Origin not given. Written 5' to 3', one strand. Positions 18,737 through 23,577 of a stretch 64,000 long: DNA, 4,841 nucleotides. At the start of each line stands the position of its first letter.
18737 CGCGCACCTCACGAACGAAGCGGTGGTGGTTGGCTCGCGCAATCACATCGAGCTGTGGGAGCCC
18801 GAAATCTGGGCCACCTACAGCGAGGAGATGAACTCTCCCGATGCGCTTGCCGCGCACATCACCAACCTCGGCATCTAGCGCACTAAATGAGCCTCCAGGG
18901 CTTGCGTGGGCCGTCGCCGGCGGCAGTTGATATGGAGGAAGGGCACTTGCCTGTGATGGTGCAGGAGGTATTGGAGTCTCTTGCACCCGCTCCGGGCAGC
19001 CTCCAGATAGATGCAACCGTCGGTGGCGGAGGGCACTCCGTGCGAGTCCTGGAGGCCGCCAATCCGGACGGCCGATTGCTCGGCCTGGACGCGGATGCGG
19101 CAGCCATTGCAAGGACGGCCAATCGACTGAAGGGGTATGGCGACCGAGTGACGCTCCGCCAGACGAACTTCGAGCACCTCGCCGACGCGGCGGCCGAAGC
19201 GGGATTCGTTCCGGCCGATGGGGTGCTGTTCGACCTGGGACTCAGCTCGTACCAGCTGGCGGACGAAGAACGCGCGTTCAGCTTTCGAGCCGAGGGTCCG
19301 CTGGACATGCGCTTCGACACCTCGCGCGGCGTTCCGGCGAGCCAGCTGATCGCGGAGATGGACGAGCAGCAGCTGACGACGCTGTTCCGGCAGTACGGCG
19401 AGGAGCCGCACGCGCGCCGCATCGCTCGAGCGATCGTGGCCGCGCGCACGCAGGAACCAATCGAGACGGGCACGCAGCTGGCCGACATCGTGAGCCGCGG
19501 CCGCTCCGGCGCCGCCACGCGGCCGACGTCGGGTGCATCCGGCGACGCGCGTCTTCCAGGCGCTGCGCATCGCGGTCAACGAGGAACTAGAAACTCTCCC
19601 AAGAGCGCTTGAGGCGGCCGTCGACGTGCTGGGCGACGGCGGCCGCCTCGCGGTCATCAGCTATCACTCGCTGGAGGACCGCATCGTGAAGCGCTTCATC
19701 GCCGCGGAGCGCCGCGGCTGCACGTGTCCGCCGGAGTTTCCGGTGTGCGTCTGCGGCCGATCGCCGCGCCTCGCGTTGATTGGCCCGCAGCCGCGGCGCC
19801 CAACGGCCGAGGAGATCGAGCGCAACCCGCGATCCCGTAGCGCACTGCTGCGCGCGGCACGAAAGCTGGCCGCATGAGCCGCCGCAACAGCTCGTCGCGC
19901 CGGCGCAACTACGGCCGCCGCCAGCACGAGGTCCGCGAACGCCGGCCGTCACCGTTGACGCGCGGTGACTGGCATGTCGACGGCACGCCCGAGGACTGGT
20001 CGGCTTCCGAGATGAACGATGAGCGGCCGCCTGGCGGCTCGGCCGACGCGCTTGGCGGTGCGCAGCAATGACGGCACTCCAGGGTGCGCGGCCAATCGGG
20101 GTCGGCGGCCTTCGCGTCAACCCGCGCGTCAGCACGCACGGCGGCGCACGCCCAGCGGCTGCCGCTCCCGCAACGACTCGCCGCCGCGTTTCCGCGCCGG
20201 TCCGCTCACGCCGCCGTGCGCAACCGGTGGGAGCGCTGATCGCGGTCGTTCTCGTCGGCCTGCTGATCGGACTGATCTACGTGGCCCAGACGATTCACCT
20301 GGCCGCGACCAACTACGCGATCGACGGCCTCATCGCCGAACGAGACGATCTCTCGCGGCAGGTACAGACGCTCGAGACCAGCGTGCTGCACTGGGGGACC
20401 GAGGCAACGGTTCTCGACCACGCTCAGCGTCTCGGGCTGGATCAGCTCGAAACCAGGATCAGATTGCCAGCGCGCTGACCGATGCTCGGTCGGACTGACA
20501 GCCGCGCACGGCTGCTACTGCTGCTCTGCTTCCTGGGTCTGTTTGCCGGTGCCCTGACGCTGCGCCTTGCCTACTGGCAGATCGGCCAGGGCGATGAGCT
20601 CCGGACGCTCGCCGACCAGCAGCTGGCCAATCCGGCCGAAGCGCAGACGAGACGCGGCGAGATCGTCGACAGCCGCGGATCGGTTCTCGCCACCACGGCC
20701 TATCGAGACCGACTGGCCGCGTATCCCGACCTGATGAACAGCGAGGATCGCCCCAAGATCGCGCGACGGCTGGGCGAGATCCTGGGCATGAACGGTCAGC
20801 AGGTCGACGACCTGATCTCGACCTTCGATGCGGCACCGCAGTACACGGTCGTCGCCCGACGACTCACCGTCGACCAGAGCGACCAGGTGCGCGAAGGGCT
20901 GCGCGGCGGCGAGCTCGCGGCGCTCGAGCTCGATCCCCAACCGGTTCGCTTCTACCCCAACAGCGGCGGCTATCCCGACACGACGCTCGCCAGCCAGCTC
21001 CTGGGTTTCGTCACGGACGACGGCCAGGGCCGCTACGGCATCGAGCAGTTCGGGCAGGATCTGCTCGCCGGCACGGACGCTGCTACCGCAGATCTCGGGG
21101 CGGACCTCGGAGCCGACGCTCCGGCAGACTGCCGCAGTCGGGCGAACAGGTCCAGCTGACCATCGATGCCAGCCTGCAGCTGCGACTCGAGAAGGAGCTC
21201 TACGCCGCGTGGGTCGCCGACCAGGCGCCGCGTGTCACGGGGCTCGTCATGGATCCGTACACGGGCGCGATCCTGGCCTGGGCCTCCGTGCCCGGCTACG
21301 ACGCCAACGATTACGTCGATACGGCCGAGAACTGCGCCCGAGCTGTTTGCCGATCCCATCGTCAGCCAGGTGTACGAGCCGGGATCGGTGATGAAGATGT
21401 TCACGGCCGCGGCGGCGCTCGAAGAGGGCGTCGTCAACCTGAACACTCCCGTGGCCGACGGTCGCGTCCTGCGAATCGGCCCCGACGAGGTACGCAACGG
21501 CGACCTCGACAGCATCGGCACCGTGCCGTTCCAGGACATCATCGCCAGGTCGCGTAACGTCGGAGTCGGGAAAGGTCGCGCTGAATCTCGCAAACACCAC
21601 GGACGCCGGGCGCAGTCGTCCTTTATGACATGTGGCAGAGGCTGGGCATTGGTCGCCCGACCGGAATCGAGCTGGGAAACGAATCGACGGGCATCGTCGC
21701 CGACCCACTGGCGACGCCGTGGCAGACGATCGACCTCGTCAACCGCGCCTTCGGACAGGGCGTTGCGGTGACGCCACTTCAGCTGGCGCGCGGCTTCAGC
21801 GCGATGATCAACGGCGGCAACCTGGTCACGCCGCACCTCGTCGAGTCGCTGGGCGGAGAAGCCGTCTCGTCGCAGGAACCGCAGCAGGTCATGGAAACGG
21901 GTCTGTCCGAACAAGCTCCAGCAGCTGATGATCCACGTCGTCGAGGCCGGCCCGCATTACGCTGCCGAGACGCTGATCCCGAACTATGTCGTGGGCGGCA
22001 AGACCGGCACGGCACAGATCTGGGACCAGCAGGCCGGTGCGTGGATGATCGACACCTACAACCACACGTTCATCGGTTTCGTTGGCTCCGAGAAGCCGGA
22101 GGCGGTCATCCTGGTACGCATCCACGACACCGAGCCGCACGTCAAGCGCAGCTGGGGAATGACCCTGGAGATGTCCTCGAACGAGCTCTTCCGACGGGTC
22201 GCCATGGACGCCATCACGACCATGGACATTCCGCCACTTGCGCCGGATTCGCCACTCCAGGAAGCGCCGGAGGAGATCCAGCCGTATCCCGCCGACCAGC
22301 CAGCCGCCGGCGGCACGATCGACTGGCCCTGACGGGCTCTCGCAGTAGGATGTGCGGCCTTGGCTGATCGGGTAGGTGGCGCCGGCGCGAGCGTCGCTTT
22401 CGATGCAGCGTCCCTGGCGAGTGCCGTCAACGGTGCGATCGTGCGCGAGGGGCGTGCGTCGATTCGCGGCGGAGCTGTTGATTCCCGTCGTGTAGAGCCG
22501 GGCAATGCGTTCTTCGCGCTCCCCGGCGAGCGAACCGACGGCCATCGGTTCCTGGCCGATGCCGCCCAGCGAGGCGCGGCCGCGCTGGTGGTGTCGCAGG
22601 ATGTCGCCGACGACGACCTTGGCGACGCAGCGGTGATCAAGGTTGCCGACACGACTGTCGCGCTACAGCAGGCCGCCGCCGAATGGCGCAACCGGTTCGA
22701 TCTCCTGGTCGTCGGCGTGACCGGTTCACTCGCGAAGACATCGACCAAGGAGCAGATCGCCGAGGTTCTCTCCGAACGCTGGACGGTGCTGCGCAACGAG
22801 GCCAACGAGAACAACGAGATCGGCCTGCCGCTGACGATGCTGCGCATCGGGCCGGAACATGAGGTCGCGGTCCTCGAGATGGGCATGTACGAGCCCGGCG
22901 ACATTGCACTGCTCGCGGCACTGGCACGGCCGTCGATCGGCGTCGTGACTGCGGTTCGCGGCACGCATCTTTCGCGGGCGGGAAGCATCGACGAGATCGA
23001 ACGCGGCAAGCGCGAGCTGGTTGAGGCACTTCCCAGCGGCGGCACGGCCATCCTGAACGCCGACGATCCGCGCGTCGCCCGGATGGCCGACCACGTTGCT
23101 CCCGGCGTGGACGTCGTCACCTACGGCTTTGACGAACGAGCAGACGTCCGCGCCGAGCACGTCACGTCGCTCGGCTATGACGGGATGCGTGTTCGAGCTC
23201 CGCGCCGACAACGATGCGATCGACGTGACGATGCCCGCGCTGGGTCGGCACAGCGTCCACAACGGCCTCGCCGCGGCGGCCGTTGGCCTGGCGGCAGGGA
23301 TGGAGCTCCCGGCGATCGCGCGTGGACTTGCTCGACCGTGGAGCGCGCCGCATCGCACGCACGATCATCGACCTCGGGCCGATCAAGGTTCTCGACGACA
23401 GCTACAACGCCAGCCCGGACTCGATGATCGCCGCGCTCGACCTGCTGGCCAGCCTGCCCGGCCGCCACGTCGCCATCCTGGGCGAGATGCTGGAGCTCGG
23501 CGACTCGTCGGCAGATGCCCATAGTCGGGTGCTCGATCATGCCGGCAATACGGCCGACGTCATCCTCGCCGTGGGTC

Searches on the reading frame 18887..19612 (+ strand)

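Call 21: search_protein_families(library=pfam, proteins=[window:18887-19612:+], max_evalue=0.001)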
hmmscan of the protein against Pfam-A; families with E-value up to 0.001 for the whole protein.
window:18887-19612:+ (241 aa): 3 families
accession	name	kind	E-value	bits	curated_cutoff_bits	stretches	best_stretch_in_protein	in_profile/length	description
PF01795.25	Methyltransf_5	-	3.5e-58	198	27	1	19-207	3-190/309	MraW methylase family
PF08242.18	Methyltransf_12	-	0.00024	22.2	30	1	46-98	5-57/98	Methyltransferase domain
PF13649.12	Methyltransf_25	-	0.00054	21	27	1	42-105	3-65/97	Methyltransferase domain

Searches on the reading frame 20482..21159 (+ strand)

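Call 21: search_protein_families(library=pfam, proteins=[window:20482-21159:+], max_evalue=0.001)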
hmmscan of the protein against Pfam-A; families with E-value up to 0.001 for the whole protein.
window:20482-21159:+ (225 aa): 1 family
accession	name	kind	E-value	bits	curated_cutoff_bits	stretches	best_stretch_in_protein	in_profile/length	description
PF03717.20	PBP_dimer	-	2e-09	38.5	24.4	1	56-179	4-125/180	Penicillin-binding Protein dimerisation domain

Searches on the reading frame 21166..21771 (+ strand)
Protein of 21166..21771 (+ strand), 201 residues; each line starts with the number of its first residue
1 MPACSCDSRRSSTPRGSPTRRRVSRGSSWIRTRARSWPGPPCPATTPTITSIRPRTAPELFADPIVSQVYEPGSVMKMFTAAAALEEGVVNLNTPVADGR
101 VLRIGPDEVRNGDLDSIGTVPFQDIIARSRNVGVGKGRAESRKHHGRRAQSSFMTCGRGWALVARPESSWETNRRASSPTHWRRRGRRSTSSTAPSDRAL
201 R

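Call 21: search_protein_families(library=pfam, proteins=[window:21166-21771:+], max_evalue=0.001)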
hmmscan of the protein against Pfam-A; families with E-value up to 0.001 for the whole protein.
window:21166-21771:+ (201 aa): 1 family
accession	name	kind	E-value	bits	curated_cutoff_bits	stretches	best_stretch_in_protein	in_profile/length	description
PF00905.27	Transpeptidase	-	1.7e-09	37.8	22.1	1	61-134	31-107/299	Penicillin binding protein transpeptidase domain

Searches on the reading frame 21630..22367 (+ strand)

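Call 21: search_protein_families(library=pfam, proteins=[window:21630-22367:+], max_evalue=0.001)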
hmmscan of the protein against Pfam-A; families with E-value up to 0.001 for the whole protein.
window:21630-22367:+ (245 aa): 1 family
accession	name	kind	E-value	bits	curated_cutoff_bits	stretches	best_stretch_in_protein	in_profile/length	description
PF00905.27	Transpeptidase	-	6.5e-14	52.3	22.1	1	3-87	124-198/299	Penicillin binding protein transpeptidase domain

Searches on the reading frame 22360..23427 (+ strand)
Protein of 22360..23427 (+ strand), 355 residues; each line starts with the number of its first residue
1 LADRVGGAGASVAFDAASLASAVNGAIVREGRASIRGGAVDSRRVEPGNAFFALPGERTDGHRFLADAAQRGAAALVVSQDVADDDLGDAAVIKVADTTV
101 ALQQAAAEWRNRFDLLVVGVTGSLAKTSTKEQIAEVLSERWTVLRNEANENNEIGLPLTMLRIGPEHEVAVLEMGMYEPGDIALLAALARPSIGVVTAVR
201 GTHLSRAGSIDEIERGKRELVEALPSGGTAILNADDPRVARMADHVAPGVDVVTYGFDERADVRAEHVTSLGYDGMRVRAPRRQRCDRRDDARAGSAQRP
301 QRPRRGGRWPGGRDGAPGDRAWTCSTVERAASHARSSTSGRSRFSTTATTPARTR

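Call 21: search_protein_families(library=pfam, proteins=[window:22360-23427:+], max_evalue=0.001)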
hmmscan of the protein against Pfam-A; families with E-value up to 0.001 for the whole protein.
window:22360-23427:+ (355 aa): 2 families
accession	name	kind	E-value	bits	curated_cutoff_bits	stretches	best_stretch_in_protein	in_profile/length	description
PF08245.18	Mur_ligase_M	-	2.4e-29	103.2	24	1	120-269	1-160/200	Mur ligase middle domain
PF01225.30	Mur_ligase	-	2.2e-08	34.8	21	1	39-108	6-93/95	Mur ligase family, catalytic domain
